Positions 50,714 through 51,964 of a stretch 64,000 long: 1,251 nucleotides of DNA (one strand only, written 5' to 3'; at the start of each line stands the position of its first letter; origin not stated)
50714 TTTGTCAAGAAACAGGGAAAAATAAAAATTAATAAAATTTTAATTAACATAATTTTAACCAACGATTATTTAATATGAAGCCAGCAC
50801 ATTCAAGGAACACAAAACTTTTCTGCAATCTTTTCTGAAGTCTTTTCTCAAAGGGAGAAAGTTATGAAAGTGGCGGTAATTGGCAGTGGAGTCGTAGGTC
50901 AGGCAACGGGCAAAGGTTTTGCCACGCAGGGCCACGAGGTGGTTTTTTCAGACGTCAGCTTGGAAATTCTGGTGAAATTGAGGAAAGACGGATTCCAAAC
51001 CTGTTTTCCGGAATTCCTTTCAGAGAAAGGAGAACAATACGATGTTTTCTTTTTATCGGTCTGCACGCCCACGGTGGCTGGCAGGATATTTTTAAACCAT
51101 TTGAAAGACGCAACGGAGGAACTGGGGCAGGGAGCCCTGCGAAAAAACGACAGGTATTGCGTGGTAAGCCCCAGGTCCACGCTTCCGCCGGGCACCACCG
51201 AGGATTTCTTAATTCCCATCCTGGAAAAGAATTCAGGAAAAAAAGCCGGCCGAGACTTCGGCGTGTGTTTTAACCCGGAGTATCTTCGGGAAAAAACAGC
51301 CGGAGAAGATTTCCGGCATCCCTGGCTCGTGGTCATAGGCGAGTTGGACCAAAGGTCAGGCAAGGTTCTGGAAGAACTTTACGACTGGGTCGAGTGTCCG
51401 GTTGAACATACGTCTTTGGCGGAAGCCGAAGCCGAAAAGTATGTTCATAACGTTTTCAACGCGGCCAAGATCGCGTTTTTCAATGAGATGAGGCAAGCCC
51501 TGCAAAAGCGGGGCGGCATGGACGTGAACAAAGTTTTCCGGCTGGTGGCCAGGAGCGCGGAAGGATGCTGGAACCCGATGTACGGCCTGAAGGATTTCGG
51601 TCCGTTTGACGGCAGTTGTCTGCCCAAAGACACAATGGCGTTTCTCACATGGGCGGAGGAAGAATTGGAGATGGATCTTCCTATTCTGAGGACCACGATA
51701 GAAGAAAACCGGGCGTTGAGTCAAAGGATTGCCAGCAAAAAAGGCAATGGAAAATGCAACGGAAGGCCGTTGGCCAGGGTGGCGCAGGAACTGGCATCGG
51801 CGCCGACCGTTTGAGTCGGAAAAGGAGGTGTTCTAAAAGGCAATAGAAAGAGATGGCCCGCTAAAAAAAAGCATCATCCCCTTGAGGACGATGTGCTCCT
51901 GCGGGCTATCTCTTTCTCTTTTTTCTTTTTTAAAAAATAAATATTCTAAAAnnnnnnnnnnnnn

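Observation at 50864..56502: Alginate-like (uronan) exopolysaccharide module: sugar dehydrogenase + GT2 synthase-LysM-beta-helix fusion + DPHD-motif C5-epimerase-like protein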

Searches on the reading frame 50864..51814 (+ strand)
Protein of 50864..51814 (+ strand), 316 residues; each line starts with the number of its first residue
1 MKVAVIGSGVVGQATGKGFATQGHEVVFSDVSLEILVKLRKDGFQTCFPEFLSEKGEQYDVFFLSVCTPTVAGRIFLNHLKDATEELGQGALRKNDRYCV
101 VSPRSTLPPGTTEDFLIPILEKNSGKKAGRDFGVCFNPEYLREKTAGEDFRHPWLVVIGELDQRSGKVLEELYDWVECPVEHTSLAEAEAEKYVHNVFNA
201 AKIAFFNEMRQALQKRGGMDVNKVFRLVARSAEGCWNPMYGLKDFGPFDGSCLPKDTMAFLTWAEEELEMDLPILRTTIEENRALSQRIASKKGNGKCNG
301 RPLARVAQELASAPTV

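Call 3: search_protein_families(library=pfam, proteins=[window:50864-51814:+], max_evalue=0.01)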
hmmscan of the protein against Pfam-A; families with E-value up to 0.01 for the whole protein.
window:50864-51814:+ (316 aa): 4 families
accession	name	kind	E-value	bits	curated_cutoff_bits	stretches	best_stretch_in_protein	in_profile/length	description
PF03721.20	UDPG_MGDP_dh_N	-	2.3e-28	99.5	27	1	1-172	1-187/187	UDP-glucose/GDP-mannose dehydrogenase family, NAD binding domain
PF00984.24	UDPG_MGDP_dh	-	3.2e-16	59.7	25.4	1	187-283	2-93/94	UDP-glucose/GDP-mannose dehydrogenase family, central domain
PF03807.23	F420_oxidored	-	0.0002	22.4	21.6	1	2-67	1-68/94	NADP oxidoreductase coenzyme F420-dependent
PF02737.24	3HCDH_N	-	0.00034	21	22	1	2-41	1-40/180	3-hydroxyacyl-CoA dehydrogenase, NAD binding domain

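Call 4: search_protein_families(library=ncbifam, proteins=[window:50864-51814:+], max_evalue=0.01)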
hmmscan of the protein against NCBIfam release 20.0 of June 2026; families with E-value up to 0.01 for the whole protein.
window:50864-51814:+ (316 aa): 13 families
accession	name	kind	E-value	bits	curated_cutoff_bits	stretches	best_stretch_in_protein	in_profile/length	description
TIGR03026.1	NDP-sugDHase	subfamily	8.4e-54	182.9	189.8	1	1-292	1-303/413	nucleotide sugar dehydrogenase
NF041297.1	UDPGDh_AglM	equivalog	1.2e-39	136.5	670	2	58-289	74-304/429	UDP-glucose 6-dehydrogenase AglM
NF047673.2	TeichurnBiosyTuaD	equivalog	4.8e-31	108.4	700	2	47-292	66-300/439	UDP-glucose 6-dehydrogenase TuaD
NF040825.1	UDPMaNacDH_Arch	equivalog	4.3e-17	62.1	750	1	58-269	75-275/418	UDP-N-acetyl-D-mannosamine dehydrogenase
NF011631.0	PRK15057.1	equivalog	1.7e-12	47.1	757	1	131-263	133-264/388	UDP-glucose 6-dehydrogenase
NF011729.0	PRK15182.1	equivalog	2.6e-07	29.8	592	1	54-237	72-248/425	Vi polysaccharide biosynthesis UDP-N-acetylglucosamine C-6 dehydrogenase TviB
NF043037.1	ThreonDh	equivalog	0.00032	20.2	350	0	2-78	4-78/297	L-threonate dehydrogenase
NF008286.0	PRK11064.1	equivalog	0.00062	18.5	459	0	53-230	70-249/420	UDP-N-acetyl-D-mannosamine dehydrogenase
NF004699.0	PRK06035.1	equivalog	0.0015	17.7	500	1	2-38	5-41/294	3-hydroxyacyl-CoA dehydrogenase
NF053647.1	pMurD2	equivalog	0.0021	17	550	1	1-38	1-38/405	pseudomurein biosynthesis peptide ligase pMurD2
NF004783.0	PRK06129.1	equivalog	0.0042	16.5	347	1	1-35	3-37/315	3-hydroxyacyl-CoA dehydrogenase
TIGR03911.1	pyrrolys_PylD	equivalog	0.0062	15.7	150.05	1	2-80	147-222/266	3-methylornithyl-N6-L-lysine dehydrogenase PylD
NF001933.0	PRK00711.1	subfamily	0.0069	15.4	383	1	1-30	1-30/429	D-amino acid dehydrogenase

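Call 7: search_solved_structures(query=window:50864-51814:+, max_evalue=0.001, show_alignments=2)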
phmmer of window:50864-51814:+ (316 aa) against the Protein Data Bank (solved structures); distinct sequences matched with E-value up to 0.001: 30.
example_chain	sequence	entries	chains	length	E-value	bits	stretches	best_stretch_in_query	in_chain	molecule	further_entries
1mfz_A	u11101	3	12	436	1.1e-42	149.6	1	40-283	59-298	GDP-mannose 6-dehydrogenase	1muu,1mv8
3vtf_A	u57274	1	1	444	3.8e-35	124.9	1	3-284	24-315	UDP-glucose 6-dehydrogenase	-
4a7p_A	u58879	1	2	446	1.1e-24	90.5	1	2-290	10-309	UDP-GLUCOSE DEHYDROGENASE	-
2y0e_A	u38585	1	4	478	2.4e-20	76.2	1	2-293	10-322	UDP-GLUCOSE DEHYDROGENASE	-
2y0d_A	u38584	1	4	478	3.4e-20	75.7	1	2-293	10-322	UDP-GLUCOSE DEHYDROGENASE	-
2y0c_A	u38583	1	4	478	3.4e-20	75.7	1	2-293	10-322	UDP-GLUCOSE DEHYDROGENASE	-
3gg2_A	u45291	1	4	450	5e-18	68.6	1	52-267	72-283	Sugar dehydrogenase, UDP-glucose/GDP-mannose dehydrogenase family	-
4r16_A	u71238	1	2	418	4.8e-15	58.8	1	1-270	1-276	418aa long hypothetical UDP-N-acetyl-D-mannosaminuronic acid dehydrogenase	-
3phl_A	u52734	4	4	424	2e-13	53.5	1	1-265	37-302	UDP-glucose 6-dehydrogenase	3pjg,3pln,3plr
3pid_A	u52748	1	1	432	2.1e-13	53.4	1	1-265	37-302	UDP-glucose 6-dehydrogenase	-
4xr9_A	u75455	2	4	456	7.8e-11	45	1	59-284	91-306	CalS8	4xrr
6c58_A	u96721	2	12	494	5.3e-10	42.3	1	52-263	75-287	UDP-glucose 6-dehydrogenase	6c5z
3g79_A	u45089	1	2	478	5.5e-10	42.2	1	34-258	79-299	NDP-N-acetyl-D-galactosaminuronic acid dehydrogenase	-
5w4x_A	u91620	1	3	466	6.3e-10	42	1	52-263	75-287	UDP-glucose 6-dehydrogenase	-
2q3e_A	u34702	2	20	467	6.3e-10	42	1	52-263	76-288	UDP-glucose 6-dehydrogenase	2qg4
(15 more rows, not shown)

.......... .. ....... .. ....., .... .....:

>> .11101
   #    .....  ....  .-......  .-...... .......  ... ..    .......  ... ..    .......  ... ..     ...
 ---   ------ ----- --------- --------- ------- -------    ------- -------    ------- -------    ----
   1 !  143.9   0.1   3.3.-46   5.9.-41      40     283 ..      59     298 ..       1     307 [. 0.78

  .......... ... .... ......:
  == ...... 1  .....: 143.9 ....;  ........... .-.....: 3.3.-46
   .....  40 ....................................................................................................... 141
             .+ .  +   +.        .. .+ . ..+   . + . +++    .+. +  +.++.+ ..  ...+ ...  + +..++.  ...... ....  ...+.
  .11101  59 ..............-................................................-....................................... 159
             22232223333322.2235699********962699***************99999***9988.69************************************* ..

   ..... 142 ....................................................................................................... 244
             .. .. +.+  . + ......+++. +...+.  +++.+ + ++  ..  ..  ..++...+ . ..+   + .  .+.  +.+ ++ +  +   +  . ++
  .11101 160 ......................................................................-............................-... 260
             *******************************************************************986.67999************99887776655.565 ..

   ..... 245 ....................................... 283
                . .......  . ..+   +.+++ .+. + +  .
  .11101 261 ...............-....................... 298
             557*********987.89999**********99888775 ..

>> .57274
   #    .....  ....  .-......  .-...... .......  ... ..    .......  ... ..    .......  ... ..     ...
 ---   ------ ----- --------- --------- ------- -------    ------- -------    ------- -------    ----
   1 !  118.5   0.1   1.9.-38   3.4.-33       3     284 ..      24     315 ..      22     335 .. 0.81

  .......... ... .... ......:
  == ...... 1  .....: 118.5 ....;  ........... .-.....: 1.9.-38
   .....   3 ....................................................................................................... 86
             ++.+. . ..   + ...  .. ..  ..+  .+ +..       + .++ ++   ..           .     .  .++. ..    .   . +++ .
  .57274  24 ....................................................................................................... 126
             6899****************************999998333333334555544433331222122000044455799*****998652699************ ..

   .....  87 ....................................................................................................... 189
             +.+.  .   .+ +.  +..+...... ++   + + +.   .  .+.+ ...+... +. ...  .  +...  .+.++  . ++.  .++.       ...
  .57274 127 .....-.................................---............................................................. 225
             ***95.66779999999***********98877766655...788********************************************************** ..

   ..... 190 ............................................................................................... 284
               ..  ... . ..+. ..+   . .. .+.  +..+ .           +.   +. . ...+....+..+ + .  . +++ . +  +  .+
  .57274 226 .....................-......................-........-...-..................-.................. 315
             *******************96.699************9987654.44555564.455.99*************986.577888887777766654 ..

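Call 27: find_homologous_proteins(query=window:50864-51814:+, max_evalue=1e-10)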
Query window:50864-51814:+ (316 aa): 3210 proteins with E <= 1e-10 among 5935 candidates; the best 120 are listed.
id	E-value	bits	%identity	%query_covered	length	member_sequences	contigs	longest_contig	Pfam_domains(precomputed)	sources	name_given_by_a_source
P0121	2.0e-213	725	100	100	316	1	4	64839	PF00984.25,PF03721.21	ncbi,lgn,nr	ncbi:MAG: UDP-glucose/GDP-mannose dehydrogenase family protein [Candidatus Staskawiczbacteria bacter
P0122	2.0e-131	456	65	95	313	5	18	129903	PF00984.25,PF02558.23,PF03721.21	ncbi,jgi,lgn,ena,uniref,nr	ncbi:MAG: hypothetical protein A2312_01050 [Candidatus Staskawiczbacteria bacterium RIFOXYB2_FULL_32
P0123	1.5e-124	433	65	91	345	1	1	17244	PF00984.25,PF03721.21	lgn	-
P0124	2.2e-109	384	59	91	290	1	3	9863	PF00984.25,PF03721.21,PF03807.24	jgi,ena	-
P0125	4.0e-109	383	58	91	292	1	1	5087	PF00984.25,PF03721.21,PF03807.24,PF02737.25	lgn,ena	-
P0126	1.1e-108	381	58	89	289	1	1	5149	PF00984.25,PF03721.21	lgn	-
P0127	5.4e-108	379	57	89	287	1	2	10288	PF00984.25,PF03721.21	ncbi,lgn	-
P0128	1.4e-107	378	58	91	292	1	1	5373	PF00984.25,PF03721.21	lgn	-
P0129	5.4e-107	376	57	91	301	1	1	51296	PF00984.25,PF03721.21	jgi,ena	-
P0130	5.5e-107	376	55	91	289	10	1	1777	PF00984.25,PF02254.25,PF03721.21,PF03807.24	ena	-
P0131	7.6e-107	375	58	93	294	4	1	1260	PF00984.25,PF03721.21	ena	-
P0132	2.5e-106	374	57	91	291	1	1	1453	PF00984.25,PF03721.21,PF03807.24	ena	-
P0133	1.1e-105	371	57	91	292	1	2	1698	PF00984.25,PF03721.21,PF03807.24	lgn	-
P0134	1.4e-105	371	57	91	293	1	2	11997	PF00984.25,PF03721.21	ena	-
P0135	1.9e-105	371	59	89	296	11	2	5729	PF00984.25,PF03721.21,PF03807.24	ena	-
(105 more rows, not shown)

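Call 50: search_solved_structures(query=A2, max_evalue=1e-10, show_alignments=1)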
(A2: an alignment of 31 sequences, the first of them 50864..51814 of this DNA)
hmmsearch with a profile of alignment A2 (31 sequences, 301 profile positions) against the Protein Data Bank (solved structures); distinct sequences matched with E-value up to 1e-10: 30.
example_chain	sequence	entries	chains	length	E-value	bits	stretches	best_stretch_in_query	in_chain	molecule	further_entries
1mfz_A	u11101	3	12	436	3.1e-65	223.4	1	3-287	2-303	GDP-mannose 6-dehydrogenase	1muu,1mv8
3vtf_A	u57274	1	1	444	7.6e-56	192.5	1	1-286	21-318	UDP-glucose 6-dehydrogenase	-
4a7p_A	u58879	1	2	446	2.1e-43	151.7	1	3-290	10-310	UDP-GLUCOSE DEHYDROGENASE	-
2y0e_A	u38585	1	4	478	3.2e-42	147.8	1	2-287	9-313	UDP-GLUCOSE DEHYDROGENASE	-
2y0c_A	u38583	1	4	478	5.1e-42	147.1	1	2-287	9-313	UDP-GLUCOSE DEHYDROGENASE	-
2y0d_A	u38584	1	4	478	6.4e-42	146.8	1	2-287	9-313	UDP-GLUCOSE DEHYDROGENASE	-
3gg2_A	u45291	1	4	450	2.1e-40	141.8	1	3-286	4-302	Sugar dehydrogenase, UDP-glucose/GDP-mannose dehydrogenase family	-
4r16_A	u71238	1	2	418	5.8e-27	97.7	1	3-268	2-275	418aa long hypothetical UDP-N-acetyl-D-mannosaminuronic acid dehydrogenase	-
3phl_A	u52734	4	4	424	8.3e-24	87.3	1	2-285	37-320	UDP-glucose 6-dehydrogenase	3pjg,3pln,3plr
7kws_A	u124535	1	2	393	8.5e-24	87.3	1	2-288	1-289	UDP-glucose 6-dehydrogenase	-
3pid_A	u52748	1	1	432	8.9e-24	87.2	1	2-285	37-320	UDP-glucose 6-dehydrogenase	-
6c58_A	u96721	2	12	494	5.6e-21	78.1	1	2-285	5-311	UDP-glucose 6-dehydrogenase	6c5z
4xr9_A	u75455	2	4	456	1.2e-20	77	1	3-289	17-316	CalS8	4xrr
6c4j_A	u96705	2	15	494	1.3e-20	76.9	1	2-285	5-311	UDP-glucose 6-dehydrogenase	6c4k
9ou8_A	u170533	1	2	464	1.4e-20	76.7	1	2-285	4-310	UDP-glucose 6-dehydrogenase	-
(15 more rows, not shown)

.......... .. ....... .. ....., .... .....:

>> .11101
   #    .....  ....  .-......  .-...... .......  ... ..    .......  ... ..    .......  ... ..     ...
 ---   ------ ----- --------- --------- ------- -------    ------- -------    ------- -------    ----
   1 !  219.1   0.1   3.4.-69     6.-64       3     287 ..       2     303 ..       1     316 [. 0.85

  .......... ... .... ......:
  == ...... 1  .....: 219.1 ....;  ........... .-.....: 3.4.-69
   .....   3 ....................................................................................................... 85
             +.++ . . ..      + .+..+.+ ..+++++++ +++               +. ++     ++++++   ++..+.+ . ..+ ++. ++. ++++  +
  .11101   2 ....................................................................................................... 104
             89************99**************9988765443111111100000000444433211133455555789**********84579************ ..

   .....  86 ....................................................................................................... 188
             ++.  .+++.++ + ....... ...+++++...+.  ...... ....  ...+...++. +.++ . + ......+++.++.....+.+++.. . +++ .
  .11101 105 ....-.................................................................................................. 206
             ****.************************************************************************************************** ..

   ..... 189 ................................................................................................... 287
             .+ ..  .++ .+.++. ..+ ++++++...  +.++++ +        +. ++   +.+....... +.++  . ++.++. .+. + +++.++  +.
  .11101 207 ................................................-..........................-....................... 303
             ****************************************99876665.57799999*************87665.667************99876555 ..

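Call 55: predict_structure(alignment_id=A2)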
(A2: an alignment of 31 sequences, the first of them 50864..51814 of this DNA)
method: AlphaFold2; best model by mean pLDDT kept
length: 316 residues; sequences in the alignment: 31
mean_pLDDT: 86.3   pTM: 0.82
mean pLDDT of the five models: 86.3, 86.1, 86.0, 80.0, 76.3
residues with pLDDT >= 90: 171; 70-90: 103; 50-70: 21; < 50: 21
segments of 3 or more residues with pLDDT < 50: 296-316
pLDDT, mean of each block of 10 residues (from residue 1): 96 96 97 98 97 89 94 90 98 97 93 98 98 94 86 94 98 95 96 88 84 85 84 63 64 80 86 86 85 57 39 36
secondary structure, 60 per line:
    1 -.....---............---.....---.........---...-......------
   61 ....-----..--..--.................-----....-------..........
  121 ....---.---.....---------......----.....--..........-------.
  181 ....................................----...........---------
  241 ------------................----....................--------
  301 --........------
elements in order: E2-6 H10-21 E25-29 H33-41 E45-47 H49-54 E61-64 H78-94 E100-103 H111-124 E132-136 H146-151 E156-160 H163-172 E180-184 H185-216 H221-231 H253-268 H273-292 H303-310
